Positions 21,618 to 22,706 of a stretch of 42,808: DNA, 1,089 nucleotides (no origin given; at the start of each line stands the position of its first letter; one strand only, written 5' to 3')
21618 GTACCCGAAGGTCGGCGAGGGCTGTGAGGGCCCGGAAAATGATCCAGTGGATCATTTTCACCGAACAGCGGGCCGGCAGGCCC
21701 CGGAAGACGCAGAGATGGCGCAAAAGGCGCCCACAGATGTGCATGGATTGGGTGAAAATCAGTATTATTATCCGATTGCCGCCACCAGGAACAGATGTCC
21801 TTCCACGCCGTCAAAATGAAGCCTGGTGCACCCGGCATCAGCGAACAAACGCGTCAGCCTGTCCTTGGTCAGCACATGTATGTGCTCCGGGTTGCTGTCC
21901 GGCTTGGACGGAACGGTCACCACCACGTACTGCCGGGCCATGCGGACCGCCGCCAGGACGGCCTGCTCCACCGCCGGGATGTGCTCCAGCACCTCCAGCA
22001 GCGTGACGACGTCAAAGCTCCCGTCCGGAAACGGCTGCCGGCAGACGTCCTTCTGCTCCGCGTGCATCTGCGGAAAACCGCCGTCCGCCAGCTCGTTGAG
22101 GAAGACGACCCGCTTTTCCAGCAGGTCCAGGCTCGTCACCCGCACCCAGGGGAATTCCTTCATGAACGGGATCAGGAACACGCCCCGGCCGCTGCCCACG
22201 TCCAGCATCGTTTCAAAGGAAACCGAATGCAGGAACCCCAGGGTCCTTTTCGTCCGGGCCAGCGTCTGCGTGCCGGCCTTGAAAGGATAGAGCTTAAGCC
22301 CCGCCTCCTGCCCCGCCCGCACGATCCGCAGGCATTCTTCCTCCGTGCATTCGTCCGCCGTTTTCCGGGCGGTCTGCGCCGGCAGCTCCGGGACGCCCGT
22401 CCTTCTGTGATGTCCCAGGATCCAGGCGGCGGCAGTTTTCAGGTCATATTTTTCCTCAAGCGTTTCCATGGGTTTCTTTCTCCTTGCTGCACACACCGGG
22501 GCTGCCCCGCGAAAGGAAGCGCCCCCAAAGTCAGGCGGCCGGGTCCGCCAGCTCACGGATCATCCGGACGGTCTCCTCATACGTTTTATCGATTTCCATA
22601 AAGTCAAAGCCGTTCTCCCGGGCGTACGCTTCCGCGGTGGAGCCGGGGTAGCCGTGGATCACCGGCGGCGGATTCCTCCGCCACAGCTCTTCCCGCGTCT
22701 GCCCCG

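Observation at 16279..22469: Complete split Trl1/Tpt1-style RNA heal-and-seal pathway in one bacterial operon, giving KptA a plausible endogenous substrate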

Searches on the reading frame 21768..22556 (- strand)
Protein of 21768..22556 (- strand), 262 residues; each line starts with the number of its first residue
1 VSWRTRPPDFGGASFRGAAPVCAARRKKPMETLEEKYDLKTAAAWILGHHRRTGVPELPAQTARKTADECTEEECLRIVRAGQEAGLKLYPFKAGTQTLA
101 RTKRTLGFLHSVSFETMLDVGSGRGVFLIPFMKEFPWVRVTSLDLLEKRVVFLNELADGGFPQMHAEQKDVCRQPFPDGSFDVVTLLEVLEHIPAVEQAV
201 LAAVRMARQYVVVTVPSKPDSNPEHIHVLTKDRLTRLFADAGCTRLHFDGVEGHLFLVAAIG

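Call 3: search_protein_families(library=pfam, proteins=[window:21768-22556:-], max_evalue=0.01)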
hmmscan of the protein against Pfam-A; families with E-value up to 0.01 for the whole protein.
window:21768-22556:- (262 aa): 7 families
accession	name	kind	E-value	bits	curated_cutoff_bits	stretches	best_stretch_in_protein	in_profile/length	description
PF13489.12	Methyltransf_23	-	7.7e-13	48.9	27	1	113-244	22-160/164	Methyltransferase domain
PF08241.18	Methyltransf_11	-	1.4e-12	48.5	21.2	1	118-208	1-88/95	Methyltransferase domain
PF13649.12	Methyltransf_25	-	2e-11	44.9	27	1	118-204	2-90/97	Methyltransferase domain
PF08242.18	Methyltransf_12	-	1.1e-08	36.2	30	1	118-206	1-91/98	Methyltransferase domain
PF13847.12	Methyltransf_31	-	3.4e-08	33.7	27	1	115-241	5-144/145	Methyltransferase domain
PF02527.21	GidB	-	0.0003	20.6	27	1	116-157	51-92/184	rRNA small subunit methyltransferase G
PF00891.24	Methyltransf_2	-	0.004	17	22.3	1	112-190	61-137/210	O-methyltransferase domain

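Call 28: search_solved_structures(query=window:21768-22472:-, max_evalue=1, show_alignments=1)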
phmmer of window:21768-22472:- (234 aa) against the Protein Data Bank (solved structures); distinct sequences matched with E-value up to 1: 43.
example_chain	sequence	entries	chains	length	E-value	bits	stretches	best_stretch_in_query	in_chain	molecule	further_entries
6uv6_A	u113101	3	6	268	1.3e-06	31.6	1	78-188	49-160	D-glucose O-methyltransferase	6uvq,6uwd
3mgg_A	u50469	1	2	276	0.00014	25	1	89-187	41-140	Methyltransferase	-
4mwz_A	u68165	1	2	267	0.00044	23.3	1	58-171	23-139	Phosphoethanolamine N-methyltransferase, putative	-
4iv0_A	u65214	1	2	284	0.00045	23.3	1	57-171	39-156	Phosphoethanolamine N-methyltransferase, putative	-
4iv8_A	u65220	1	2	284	0.00077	22.5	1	56-170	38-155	Phosphoethanolamine N-methyltransferase,putative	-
1xxl_A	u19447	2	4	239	0.001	22.2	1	88-181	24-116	YcgJ protein | ycgJ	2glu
1xdz_A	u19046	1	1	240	0.001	22.1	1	86-131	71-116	Methyltransferase gidB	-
8zc8_A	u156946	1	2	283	0.0014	21.7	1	88-178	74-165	MitM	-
21zq_A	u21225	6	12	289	0.0014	21.6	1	88-178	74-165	MitM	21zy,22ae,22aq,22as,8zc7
4kdr_A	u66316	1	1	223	0.0015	21.6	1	87-179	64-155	3-demethylubiquinone-9 3-methyltransferase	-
5dpm_A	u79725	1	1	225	0.0015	21.6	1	87-179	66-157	Ubiquinone biosynthesis O-methyltransferase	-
4kdc_A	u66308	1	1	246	0.0016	21.5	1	87-179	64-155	3-demethylubiquinone-9 3-methyltransferase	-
3bus_A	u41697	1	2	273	0.0019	21.2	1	75-181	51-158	Methyltransferase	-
5z9o_A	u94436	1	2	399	0.0027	20.7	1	71-166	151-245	Cyclopropane-fatty-acyl-phospholipid synthase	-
5wp4_A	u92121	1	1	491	0.0035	20.4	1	72-166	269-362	Phosphoethanolamine N-methyltransferase 1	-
3jwi_A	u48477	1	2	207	0.031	17.3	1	77-190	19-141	Methyltransferase type 12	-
3jwg_A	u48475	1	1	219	0.041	16.9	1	77-190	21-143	Methyltransferase type 12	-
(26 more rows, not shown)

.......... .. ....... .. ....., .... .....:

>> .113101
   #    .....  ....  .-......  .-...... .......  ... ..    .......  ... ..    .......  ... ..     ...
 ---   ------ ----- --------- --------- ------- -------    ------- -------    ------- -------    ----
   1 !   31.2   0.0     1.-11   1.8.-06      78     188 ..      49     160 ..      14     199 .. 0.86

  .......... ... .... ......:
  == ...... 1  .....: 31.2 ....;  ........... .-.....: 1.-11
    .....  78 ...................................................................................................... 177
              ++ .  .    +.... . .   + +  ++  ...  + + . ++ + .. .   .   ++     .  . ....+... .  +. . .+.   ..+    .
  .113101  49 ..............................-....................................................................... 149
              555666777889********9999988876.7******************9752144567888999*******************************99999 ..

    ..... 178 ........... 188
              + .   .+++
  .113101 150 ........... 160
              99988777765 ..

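Call 54: search_solved_structures(query=A3, max_evalue=0.01, show_alignments=3)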
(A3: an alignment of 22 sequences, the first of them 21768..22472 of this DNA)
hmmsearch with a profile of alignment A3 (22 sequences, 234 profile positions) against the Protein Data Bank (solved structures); distinct sequences matched with E-value up to 0.01: 40.
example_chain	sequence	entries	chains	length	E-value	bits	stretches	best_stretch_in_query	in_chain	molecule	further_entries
3mgg_A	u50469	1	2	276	1.1e-08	37.7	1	88-177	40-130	Methyltransferase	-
3jwi_A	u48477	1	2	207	3.8e-08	36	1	72-191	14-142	Methyltransferase type 12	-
3jwg_A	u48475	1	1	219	4.8e-08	35.7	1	72-191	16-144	Methyltransferase type 12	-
3bus_A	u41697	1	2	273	7.2e-08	35.1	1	78-180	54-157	Methyltransferase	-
6uv6_A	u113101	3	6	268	2.9e-07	33.1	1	78-181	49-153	D-glucose O-methyltransferase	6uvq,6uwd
4kdr_A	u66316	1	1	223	2.9e-07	33.1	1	87-178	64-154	3-demethylubiquinone-9 3-methyltransferase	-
5dpm_A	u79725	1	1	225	3e-07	33.1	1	87-178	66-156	Ubiquinone biosynthesis O-methyltransferase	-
4kdc_A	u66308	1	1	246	3.6e-07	32.8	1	87-178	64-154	3-demethylubiquinone-9 3-methyltransferase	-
1xxl_A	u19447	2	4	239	1.6e-06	30.6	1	87-181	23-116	YcgJ protein | ycgJ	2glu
5z9o_A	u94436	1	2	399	2.9e-06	29.8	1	68-167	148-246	Cyclopropane-fatty-acyl-phospholipid synthase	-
3jwj_A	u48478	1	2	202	7.1e-06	28.6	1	72-188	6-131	Hen1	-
3jwh_A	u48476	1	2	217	7.3e-06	28.5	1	72-188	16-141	Hen1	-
3dh0_A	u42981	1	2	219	1.2e-05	27.8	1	88-183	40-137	SAM dependent methyltransferase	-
8zc8_A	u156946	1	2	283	1.5e-05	27.5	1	88-178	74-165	MitM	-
21zq_A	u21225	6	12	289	1.6e-05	27.4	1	88-178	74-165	MitM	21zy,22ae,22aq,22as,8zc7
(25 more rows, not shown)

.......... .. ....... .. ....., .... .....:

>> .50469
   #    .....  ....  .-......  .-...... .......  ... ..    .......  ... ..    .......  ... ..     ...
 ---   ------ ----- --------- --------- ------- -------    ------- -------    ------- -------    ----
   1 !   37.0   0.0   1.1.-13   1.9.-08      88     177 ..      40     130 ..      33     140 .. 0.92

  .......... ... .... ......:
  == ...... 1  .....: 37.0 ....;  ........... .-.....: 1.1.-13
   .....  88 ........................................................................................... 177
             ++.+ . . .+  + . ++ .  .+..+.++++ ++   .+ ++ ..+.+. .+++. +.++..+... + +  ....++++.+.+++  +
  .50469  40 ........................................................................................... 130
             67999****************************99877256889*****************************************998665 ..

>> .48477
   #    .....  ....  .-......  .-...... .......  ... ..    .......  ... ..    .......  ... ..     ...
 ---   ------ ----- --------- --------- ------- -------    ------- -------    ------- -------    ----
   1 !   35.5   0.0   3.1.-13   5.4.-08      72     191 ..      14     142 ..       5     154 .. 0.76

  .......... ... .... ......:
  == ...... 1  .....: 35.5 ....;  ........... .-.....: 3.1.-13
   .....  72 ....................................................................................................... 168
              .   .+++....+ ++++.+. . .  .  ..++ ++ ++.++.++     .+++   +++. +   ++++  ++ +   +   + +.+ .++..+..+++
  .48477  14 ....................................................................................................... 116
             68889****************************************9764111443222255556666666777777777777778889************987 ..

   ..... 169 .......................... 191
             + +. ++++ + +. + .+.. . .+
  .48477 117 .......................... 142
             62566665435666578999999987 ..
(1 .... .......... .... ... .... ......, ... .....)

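Call 68: search_protein_families(library=ncbifam, proteins=[window:21768-22472:-], max_evalue=0.001)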
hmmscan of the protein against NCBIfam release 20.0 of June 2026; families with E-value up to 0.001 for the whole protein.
window:21768-22472:- (234 aa): 4 families
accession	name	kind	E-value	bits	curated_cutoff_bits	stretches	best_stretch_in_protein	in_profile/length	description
NF041255.1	mycofact_MftM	equivalog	4.4e-18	65.6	200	1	84-213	138-269/289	mycofactocin oligosaccharide methyltransferase MftM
TIGR01983.1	UbiG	equivalog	7.5e-08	32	102.95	1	85-181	49-145/228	bifunctional 2-polyprenyl-6-hydroxyphenol methylase/3-demethylubiquinol 3-O-methyltransferase UbiG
TIGR02072.1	BioC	equivalog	3.3e-06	27.1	184.95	1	85-157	32-102/244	malonyl-ACP O-methyltransferase BioC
TIGR00138.1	rsmG_gidB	equivalog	7.8e-06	25.7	99.5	1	86-164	45-123/183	16S rRNA (guanine(527)-N(7))-methyltransferase RsmG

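Call 69: search_protein_families(library=padloc, proteins=[window:21768-22472:-], max_evalue=0.001)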
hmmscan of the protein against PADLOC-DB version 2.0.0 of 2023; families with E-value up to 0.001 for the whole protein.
window:21768-22472:- (234 aa): 1 family
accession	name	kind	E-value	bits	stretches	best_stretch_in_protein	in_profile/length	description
PDLC04134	mad2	-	6.5e-10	36.4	1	87-216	293-418/492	mads_2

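Call 70: find_homologous_proteins(query=window:21768-22472:-, max_evalue=0.00001)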
Query window:21768-22472:- (234 aa): 2164 proteins with E <= 0.00001 among 3460 candidates; the best 120 are listed.
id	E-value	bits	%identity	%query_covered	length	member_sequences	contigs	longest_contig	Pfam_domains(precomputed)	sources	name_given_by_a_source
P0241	2.4e-148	510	98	100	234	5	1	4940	PF13847.13,PF13489.13,PF13649.13,PF08241.19,PF08242.19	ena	-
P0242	6.6e-134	463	89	100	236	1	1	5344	PF13847.13,PF13489.13,PF13649.13,PF08241.19,PF08242.19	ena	-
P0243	5.1e-124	430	81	99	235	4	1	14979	PF13847.13,PF13489.13,PF13649.13,PF08241.19,PF08242.19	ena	-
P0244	5.3e-124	430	83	99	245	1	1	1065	PF13847.13,PF13489.13,PF13649.13,PF08241.19,PF08242.19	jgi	-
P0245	3.0e-123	428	79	100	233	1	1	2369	PF13847.13,PF13489.13,PF13649.13,PF08241.19,PF08242.19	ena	-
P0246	3.1e-123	428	80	99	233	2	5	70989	PF13847.13,PF13489.13,PF13649.13,PF02527.22,PF08241.19,PF08242.19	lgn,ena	-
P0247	3.8e-123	428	81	100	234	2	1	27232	PF13847.13,PF13489.13,PF13649.13,PF08241.19,PF08242.19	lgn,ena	-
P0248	7.4e-123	427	74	98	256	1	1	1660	PF13847.13,PF13489.13,PF13649.13,PF02527.22,PF08241.19,PF08242.19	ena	-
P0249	1.2e-122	426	82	100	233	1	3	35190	PF13847.13,PF13489.13,PF13649.13,PF08241.19,PF08242.19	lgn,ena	-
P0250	4.1e-122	424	80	99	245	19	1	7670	PF13847.13,PF13489.13,PF13649.13,PF08241.19,PF08242.19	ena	-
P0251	4.4e-122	424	78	98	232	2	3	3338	PF13847.13,PF13489.13,PF13649.13,PF08241.19,PF08242.19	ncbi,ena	-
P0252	8.4e-122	423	79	100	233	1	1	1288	PF13847.13,PF13489.13,PF13649.13,PF08241.19,PF08242.19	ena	-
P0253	9.8e-122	423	79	98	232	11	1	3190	PF13847.13,PF13489.13,PF13649.13,PF08241.19,PF08242.19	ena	-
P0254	9.9e-122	423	79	100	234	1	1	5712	PF13847.13,PF13489.13,PF13649.13,PF08241.19,PF08242.19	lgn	-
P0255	1.1e-121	423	80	100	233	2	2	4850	PF13847.13,PF13489.13,PF13649.13,PF08241.19,PF08242.19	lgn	-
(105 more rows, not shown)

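Call 71: find_encoding_contigs(protein=P0242, flank=10000, max_places=3)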
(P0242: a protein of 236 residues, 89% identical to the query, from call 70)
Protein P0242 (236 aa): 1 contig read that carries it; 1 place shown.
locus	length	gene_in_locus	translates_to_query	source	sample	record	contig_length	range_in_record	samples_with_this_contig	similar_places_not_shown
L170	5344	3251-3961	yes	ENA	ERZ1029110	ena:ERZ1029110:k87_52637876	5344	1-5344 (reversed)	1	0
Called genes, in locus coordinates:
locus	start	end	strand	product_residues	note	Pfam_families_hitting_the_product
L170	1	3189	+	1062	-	?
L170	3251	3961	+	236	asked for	PF13489:Methyltransf_23, PF08241:Methyltransf_11, PF08242:Methyltransf_12, PF13649:Methyltransf_25, PF13847:Methyltransf_31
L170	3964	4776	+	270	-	PF09414:RNA_ligase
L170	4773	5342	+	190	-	?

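Call 72: find_encoding_contigs(protein=P0243, flank=10000, max_places=3)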
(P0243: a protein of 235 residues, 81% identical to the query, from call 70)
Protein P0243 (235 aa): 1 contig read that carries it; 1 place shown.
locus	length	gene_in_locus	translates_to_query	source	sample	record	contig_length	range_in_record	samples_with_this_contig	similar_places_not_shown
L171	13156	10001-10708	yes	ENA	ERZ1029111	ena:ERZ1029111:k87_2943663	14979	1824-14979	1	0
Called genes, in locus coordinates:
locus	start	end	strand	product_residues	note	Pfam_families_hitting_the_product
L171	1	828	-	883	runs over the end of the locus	?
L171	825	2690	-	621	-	PF00012:HSP70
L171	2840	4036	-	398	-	-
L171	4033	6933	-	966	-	PF00069:Pkinase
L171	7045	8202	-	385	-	-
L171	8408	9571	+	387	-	PF00149:Metallophos, PF12850:Metallophos_2 (faint)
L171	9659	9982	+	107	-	-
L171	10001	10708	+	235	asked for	PF13489:Methyltransf_23, PF08241:Methyltransf_11, PF08242:Methyltransf_12, PF13649:Methyltransf_25, PF13847:Methyltransf_31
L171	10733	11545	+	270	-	PF09414:RNA_ligase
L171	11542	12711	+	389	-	PF01966:HD, PF13671:AAA_33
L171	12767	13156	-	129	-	?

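Call 73: find_encoding_contigs(protein=P0241, flank=10000, max_places=3)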
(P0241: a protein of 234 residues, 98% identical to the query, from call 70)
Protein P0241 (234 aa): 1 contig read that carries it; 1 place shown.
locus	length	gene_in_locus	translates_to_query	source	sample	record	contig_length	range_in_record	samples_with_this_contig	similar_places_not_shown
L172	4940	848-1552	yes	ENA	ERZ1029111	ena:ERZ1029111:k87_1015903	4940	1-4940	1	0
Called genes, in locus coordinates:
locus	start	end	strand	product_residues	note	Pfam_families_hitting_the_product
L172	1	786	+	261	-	?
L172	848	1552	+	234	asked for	PF13489:Methyltransf_23, PF13649:Methyltransf_25, PF13847:Methyltransf_31, PF08241:Methyltransf_11, PF08242:Methyltransf_12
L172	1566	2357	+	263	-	PF09414:RNA_ligase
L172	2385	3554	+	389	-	PF13671:AAA_33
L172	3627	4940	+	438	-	?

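Call 86: predict_structure(alignment_id=A6)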
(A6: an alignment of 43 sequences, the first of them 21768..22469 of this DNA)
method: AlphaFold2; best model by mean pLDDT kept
length: 233 residues; sequences in the alignment: 43
mean_pLDDT: 89.6   pTM: 0.87
mean pLDDT of the five models: 89.6, 86.1, 78.0, 76.1, 58.4
residues with pLDDT >= 90: 148; 70-90: 72; 50-70: 12; < 50: 1
segments of 3 or more residues with pLDDT < 50: none
pLDDT, mean of each block of 10 residues (from residue 1): 83 92 91 90 95 93 87 92 96 84 94 88 85 91 96 94 90 97 87 66 93 94 87 79
secondary structure, 60 per line:
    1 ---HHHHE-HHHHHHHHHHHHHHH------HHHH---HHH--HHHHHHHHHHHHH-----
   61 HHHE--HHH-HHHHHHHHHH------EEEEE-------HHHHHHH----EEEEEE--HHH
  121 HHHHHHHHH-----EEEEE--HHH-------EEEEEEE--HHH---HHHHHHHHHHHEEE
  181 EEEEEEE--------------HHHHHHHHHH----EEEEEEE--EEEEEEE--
elements in order: H4-7 H10-24 H31-34 H43-55 H71-80 E87-91 H99-105 E110-115 H118-129 E135-139 E152-158 H167-177 E178-187 H202-211 E216-222 E225-231

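Call 89: fold_search(model_id=the predicted structure, library=pdb)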
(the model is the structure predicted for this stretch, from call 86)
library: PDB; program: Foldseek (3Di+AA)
matches with E <= 10: 1958; with E <= 0.001: 1182
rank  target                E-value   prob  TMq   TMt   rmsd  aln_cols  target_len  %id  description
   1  6uvq_A                7.4e-11  1.00  0.58  0.53   6.3       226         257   21  Crystal structure of Apo AtmM (released 2020-11-25)
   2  5f8e_C                1.1e-10  1.00  0.56  0.37  13.7       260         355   14  Rv2258c-SAH (released 2016-06-29)
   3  1xxl_A                1.9e-10  1.00  0.56  0.56   5.2       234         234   14  The crystal structure of YcgJ protein from Bacillus subitilis at 2.1 A resolution (released 2004-11-23)
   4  8zc7_A                1.9e-10  1.00  0.58  0.51  11.5       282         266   16  Crystallographic analysis of MitM, which catalyzes the post-mitosane modification in mitomycin biosynthesis (released 2024-11-27)
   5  5f8f_B                3.1e-10  1.00  0.58  0.38  11.7       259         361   15  Rv2258c-SFG (released 2016-06-29)
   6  6uv6_A                3.2e-10  1.00  0.57  0.51   6.7       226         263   20  AtmM with bound rebeccamycin analogue (released 2020-11-25)
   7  5f8c_A                3.2e-10  1.00  0.58  0.39  12.7       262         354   14  Rv2258c-unbound (released 2016-06-29)
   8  6uv6_C                3.9e-10  1.00  0.57  0.51   6.6       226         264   20  AtmM with bound rebeccamycin analogue (released 2020-11-25)
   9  5f8c_B                4.4e-10  1.00  0.57  0.38  11.9       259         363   15  Rv2258c-unbound (released 2016-06-29)
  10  5f8e_A                4.9e-10  1.00  0.55  0.37  14.9       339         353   13  Rv2258c-SAH (released 2016-06-29)
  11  3dh0_A                5.2e-10  1.00  0.59  0.72   2.8       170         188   20  Crystal structure of a SAM dependent methyltransferase from Aquifex aeolicus (released 2008-07-15)
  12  2r3s_A                5.2e-10  1.00  0.59  0.43  13.0       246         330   13  CRYSTAL STRUCTURE OF A PUTATIVE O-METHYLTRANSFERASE (NPUN_R0239) FROM NOSTOC PUNCTIFORME PCC 73102 AT 2.15 A RESOLUTIO (released 2007-09-11)
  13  5f8e_B                7.0e-10  1.00  0.56  0.38  14.9       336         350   13  Rv2258c-SAH (released 2016-06-29)
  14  8tjj_C                7.9e-10  1.00  0.56  0.40  12.4       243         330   17  SAM-dependent methyltransferase RedM bound to SAM (released 2023-12-13)
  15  3bus_B                9.4e-10  1.00  0.59  0.57   6.4       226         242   18  Crystal Structure of RebM (released 2008-03-25)
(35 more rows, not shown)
